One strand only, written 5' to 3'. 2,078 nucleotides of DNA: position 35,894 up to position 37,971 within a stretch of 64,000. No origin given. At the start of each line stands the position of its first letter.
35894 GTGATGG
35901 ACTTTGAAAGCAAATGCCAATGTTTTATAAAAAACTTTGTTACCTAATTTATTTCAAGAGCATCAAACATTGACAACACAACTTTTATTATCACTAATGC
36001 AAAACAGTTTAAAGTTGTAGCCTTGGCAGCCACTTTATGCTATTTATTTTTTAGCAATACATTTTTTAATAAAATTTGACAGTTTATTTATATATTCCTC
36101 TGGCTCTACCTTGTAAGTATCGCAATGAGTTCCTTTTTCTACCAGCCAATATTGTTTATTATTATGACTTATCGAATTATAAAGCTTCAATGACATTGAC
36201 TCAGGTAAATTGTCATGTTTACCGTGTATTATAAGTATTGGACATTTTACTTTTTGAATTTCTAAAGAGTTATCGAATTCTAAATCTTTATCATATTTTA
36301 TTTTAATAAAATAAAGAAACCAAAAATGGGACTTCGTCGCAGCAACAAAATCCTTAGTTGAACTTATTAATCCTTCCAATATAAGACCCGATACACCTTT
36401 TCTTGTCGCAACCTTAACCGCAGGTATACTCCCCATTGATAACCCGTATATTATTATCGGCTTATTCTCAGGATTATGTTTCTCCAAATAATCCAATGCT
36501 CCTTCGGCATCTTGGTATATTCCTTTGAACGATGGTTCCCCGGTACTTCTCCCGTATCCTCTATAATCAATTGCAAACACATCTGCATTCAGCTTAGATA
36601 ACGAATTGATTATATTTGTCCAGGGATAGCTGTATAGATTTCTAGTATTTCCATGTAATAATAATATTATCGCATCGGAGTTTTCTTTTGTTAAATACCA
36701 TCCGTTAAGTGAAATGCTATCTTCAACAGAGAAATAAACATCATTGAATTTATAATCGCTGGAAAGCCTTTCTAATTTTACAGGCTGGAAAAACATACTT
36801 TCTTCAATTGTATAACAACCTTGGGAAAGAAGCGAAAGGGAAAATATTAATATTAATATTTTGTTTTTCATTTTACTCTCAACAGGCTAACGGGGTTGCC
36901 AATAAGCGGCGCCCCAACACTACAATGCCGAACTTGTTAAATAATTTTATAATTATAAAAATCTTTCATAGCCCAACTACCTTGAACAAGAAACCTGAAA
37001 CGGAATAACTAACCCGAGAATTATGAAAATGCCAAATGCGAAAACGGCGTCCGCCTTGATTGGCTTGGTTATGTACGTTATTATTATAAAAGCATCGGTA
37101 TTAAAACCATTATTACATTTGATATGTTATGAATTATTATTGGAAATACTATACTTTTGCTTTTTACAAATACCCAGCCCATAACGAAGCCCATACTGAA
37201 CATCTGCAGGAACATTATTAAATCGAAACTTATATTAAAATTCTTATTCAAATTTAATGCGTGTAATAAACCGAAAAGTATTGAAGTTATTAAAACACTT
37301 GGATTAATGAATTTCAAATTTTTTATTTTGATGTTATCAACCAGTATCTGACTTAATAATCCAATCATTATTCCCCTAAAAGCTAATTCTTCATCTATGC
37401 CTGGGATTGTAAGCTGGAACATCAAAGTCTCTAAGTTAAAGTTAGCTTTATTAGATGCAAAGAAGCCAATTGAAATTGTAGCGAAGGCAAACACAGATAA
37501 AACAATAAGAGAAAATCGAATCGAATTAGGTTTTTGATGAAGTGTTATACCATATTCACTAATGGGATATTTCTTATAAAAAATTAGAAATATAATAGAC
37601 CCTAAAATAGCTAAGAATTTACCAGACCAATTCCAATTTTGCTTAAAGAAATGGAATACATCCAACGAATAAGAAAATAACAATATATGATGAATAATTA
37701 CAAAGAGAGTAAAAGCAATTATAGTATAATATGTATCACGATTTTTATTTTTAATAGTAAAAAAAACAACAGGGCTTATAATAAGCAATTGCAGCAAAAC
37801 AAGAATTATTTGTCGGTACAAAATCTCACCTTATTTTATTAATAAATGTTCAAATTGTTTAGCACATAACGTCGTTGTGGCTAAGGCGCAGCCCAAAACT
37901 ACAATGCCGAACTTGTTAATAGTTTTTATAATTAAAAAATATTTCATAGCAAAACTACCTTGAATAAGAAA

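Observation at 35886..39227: Integron-like gene-cassette array with attC-like folded sites and no integrase (CALIN-like)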

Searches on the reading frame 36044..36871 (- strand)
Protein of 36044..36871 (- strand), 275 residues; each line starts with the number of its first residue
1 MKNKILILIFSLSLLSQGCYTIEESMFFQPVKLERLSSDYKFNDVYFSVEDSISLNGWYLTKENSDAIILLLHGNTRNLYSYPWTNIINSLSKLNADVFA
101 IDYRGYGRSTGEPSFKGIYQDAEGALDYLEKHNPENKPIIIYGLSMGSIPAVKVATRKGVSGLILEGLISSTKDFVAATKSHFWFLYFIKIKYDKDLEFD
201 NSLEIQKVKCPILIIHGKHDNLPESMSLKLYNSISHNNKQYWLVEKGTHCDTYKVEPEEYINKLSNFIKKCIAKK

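Call 48: find_encoding_contigs(protein=window:36044-36871:-, flank=10000, max_places=10)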
Protein window:36044-36871:- (275 aa): 10 contigs read that carry it; 6 places shown.
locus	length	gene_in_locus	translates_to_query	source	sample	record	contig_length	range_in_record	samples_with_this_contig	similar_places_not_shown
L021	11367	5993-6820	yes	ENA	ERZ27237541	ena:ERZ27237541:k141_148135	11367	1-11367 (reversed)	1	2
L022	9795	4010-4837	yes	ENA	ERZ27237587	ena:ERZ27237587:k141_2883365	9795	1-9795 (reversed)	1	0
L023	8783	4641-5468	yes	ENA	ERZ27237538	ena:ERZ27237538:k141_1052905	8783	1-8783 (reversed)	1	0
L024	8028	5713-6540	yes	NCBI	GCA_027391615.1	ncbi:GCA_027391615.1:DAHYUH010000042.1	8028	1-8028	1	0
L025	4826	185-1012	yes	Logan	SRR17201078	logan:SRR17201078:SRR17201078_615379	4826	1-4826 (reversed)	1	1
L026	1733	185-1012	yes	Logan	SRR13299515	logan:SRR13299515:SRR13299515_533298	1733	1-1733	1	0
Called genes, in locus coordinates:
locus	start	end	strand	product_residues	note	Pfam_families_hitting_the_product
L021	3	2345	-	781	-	?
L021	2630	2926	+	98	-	-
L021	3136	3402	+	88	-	-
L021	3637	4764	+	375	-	-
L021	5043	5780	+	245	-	PF02517:Rce1-like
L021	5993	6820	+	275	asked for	PF00561:Abhydrolase_1, PF12146:Hydrolase_4, PF12697:Abhydrolase_6, PF20408:Abhydrolase_11 (faint), PF02129:Peptidase_S15 (faint)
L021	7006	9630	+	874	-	PF17900:Peptidase_M1_N (faint), PF01433:Peptidase_M1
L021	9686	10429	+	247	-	PF13620:CarboxypepD_reg (weak)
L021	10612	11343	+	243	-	PF01209:Ubie_methyltran (weak), PF02353:CMAS (weak), PF13489:Methyltransf_23, PF13847:Methyltransf_31, PF08241:Methyltransf_11, PF08242:Methyltransf_12 (weak), PF13649:Methyltransf_25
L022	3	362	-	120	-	?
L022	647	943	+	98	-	-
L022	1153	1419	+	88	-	-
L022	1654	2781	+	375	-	-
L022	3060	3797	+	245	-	PF02517:Rce1-like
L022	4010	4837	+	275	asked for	PF00561:Abhydrolase_1, PF12146:Hydrolase_4, PF12697:Abhydrolase_6, PF20408:Abhydrolase_11 (faint), PF02129:Peptidase_S15 (faint)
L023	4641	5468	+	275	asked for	PF00561:Abhydrolase_1, PF12146:Hydrolase_4, PF12697:Abhydrolase_6, PF20408:Abhydrolase_11 (faint), PF02129:Peptidase_S15 (faint)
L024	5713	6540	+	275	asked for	PF00561:Abhydrolase_1, PF12146:Hydrolase_4, PF12697:Abhydrolase_6, PF20408:Abhydrolase_11 (faint), PF02129:Peptidase_S15 (faint)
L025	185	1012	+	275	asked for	PF00561:Abhydrolase_1, PF12146:Hydrolase_4, PF12697:Abhydrolase_6, PF20408:Abhydrolase_11 (faint), PF02129:Peptidase_S15 (faint)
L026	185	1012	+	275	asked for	PF00561:Abhydrolase_1, PF12146:Hydrolase_4, PF12697:Abhydrolase_6, PF20408:Abhydrolase_11 (faint), PF02129:Peptidase_S15 (faint)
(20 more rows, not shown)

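Call 64: search_protein_families(library=pfam, proteins=[window:36044-36871:-], max_evalue=0.01)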
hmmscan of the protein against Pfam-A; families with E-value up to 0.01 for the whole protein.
window:36044-36871:- (275 aa): 9 families
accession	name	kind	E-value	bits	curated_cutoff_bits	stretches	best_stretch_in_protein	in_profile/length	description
PF12146.15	Hydrolase_4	-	1.2e-19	71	27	2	64-166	2-107/239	Serine aminopeptidase, S33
PF00561.26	Abhydrolase_1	-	2.5e-14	54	25.8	1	68-168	2-102/245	alpha/beta hydrolase fold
PF12697.13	Abhydrolase_6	-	7.6e-09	37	26.3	1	69-167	1-93/217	Alpha/beta hydrolase family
PF20408.4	Abhydrolase_11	-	1.2e-06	28.9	27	0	67-167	3-106/193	Alpha/beta hydrolase domain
PF02129.25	Peptidase_S15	-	4.4e-06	27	23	1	192-250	204-261/262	X-Pro dipeptidyl-peptidase (S15 family)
PF03959.19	FSH1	-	0.00015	21.9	21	1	97-249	63-199/211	Serine hydrolase (FSH1)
PF00975.26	Thioesterase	-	0.00075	20.2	26.4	1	94-169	23-98/226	Thioesterase domain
PF20434.5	BD-FAE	-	0.0017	18.3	26.8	0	85-158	37-110/215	BD-FAE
PF01738.24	DLH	-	0.0089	16.1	21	0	203-234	137-169/217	Dienelactone hydrolase family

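Call 65: search_protein_families(library=padloc, proteins=[window:36044-36871:-], max_evalue=0.01)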
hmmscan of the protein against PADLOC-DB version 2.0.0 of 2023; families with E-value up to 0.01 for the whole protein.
window:36044-36871:- (275 aa): 0 families

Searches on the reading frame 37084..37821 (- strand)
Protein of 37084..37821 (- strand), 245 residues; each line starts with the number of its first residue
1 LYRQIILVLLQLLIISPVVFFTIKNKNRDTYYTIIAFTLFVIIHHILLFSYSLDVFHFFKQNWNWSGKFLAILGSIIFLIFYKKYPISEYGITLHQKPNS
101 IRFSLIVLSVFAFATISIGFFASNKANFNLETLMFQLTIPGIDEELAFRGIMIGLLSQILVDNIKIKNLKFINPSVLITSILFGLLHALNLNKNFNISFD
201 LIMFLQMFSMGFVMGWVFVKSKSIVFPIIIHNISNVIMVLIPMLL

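Call 64: search_protein_families(library=pfam, proteins=[window:37084-37821:-], max_evalue=0.01)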
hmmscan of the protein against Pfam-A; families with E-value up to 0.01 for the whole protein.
window:37084-37821:- (245 aa): 1 family
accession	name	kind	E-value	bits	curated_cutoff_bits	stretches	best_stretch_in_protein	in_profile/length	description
PF02517.21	Rce1-like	-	9.4e-17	61.5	22.4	1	133-237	8-93/93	Type II CAAX prenyl endopeptidase Rce1-like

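Call 65: search_protein_families(library=padloc, proteins=[window:37084-37821:-], max_evalue=0.01)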
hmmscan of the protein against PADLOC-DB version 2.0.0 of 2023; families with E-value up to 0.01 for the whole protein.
window:37084-37821:- (245 aa): 0 families

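Call 105: find_homologous_proteins(query=window:37084-37821:-, max_evalue=1e-20)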
Query window:37084-37821:- (245 aa): 38 proteins with E <= 1e-20 among 1788 candidates.
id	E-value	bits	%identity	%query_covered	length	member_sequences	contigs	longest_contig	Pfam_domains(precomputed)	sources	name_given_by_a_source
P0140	1.8e-146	504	100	100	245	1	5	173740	PF02517.22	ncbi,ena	-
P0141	2.4e-111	389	76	94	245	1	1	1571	PF02517.22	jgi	jgi:CAAX protease family protein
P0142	3.7e-105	369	71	100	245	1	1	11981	PF02517.22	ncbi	-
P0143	1.1e-103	364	70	94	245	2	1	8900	PF02517.22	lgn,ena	-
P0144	5.7e-101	355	71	92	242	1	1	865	PF02517.22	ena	-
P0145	1.4e-100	354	70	92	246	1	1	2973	PF02517.22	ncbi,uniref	ncbi:hypothetical protein MNBD_IGNAVI01-1481 [hydrothermal vent metagenome]|uniref:CAAX prenyl prote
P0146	3.2e-98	346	69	91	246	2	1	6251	PF02517.22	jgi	-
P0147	6.3e-82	293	65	87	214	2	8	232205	PF02517.22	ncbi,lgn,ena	-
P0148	1.2e-81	292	61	94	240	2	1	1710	PF02517.22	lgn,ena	-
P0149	1.6e-60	223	82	56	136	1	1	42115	PF02517.22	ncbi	ncbi:MAG: CPBP family intramembrane glutamic endopeptidase [Ignavibacteriaceae bacterium]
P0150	4.2e-49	186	41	99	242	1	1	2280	PF02517.22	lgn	-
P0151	3.7e-47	179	41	99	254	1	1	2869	PF02517.22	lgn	-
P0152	6.2e-46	175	38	98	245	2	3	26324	PF02517.22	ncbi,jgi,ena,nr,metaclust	ncbi:MAG: hypothetical protein A2041_11080 [Bacteroidetes bacterium GWA2_31_9b]|nr:MAG: hypothetical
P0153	1.9e-44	170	39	96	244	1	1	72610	PF02517.22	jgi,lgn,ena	-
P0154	3.2e-44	170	42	100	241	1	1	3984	PF02517.22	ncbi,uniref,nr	ncbi:CPBP family intramembrane glutamic endopeptidase [Ancylomarina longa]|uniref:CPBP family intram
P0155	4.6e-44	169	42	99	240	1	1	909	PF02517.22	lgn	-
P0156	9.8e-44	168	45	79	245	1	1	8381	PF02517.22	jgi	-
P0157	1.0e-43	168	41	99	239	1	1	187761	PF02517.22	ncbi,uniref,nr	ncbi:membrane protease YdiL (CAAX protease family) [Algoriphagus sp. 4150]|uniref:CPBP family intram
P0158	2.4e-42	164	36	98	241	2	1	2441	PF02517.22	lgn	-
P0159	6.2e-41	159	38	90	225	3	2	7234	PF02517.22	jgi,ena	-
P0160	3.0e-40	157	37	97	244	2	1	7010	PF02517.22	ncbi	-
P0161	5.7e-40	156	41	78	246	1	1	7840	PF02517.22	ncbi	ncbi:MAG: CPBP family intramembrane glutamic endopeptidase [Bacteroidota bacterium]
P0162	1.3e-39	155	35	97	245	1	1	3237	PF02517.22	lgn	-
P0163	9.5e-39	152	36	99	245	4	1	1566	PF02517.22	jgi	-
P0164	2.0e-38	151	36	98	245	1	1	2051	PF02517.22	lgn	-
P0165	4.7e-38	150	35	98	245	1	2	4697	PF02517.22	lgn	-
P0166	1.1e-36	145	37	96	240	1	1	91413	PF02517.22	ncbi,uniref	ncbi:CPBP family intramembrane glutamic endopeptidase [Myroides odoratus]|uniref:CPBP family intrame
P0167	1.3e-36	145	38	97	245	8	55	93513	PF02517.22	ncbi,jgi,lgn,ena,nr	ncbi:MAG TPA: CPBP family glutamic-type intramembrane protease [Saprospiraceae bacterium]|nr:CPBP fa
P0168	2.9e-36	144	36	97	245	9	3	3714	PF02517.22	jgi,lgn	-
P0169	3.6e-36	143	36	100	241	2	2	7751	PF02517.22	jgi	jgi:membrane protease YdiL (CAAX protease family)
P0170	8.6e-36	142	41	82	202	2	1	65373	PF02517.22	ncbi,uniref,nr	ncbi:CPBP family intramembrane glutamic endopeptidase [Tenacibaculum holothuriorum]|uniref:CPBP fami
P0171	2.2e-35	141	36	99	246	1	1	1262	PF02517.22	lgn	-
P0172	3.6e-35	140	35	90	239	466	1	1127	PF02517.22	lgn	-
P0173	3.2e-34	137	39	84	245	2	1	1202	PF02517.22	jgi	jgi:membrane protease YdiL (CAAX protease family)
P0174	5.9e-32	130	35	97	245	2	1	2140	PF02517.22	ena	-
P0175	3.1e-31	127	39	73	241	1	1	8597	PF02517.22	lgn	-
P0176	2.7e-29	121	45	62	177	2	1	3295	PF02517.22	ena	-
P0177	3.5e-27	114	28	97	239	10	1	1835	PF02517.22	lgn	-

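Call 106: find_encoding_contigs(protein=P0142, flank=6000, max_places=2)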
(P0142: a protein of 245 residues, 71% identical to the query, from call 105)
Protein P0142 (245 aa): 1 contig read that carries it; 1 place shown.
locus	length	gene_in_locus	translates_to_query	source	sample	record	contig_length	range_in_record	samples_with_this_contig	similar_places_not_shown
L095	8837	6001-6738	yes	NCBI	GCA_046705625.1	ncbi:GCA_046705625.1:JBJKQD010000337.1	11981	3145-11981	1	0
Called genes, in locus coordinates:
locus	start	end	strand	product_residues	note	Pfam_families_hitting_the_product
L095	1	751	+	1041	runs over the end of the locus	PF00873:ACR_tran, PF03176:MMPL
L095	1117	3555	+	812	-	PF04392:ABC_sub_bind, PF02321:OEP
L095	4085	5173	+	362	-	PF00144:Beta-lactamase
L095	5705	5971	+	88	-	-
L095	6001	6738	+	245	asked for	PF02517:Rce1-like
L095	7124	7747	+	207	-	PF06505:XylR_N, PF02830:V4R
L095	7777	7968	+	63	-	-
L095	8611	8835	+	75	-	?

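Call 107: find_encoding_contigs(protein=P0143, flank=6000, max_places=2)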
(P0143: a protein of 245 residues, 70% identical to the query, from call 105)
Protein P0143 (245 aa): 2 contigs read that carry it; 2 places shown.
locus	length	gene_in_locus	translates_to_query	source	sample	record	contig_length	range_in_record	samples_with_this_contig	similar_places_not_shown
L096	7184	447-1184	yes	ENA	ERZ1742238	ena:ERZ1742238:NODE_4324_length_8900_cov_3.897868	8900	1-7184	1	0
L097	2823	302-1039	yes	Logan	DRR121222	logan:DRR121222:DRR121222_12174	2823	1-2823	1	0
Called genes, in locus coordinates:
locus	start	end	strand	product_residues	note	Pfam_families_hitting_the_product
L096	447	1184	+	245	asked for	PF02517:Rce1-like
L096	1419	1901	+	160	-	-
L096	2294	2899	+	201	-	-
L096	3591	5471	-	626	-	PF01204:Trehalase, PF22422:MGH1-like_GH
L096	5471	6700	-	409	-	PF07690:MFS_1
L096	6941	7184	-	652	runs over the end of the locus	?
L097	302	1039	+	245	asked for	PF02517:Rce1-like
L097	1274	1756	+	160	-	-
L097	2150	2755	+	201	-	-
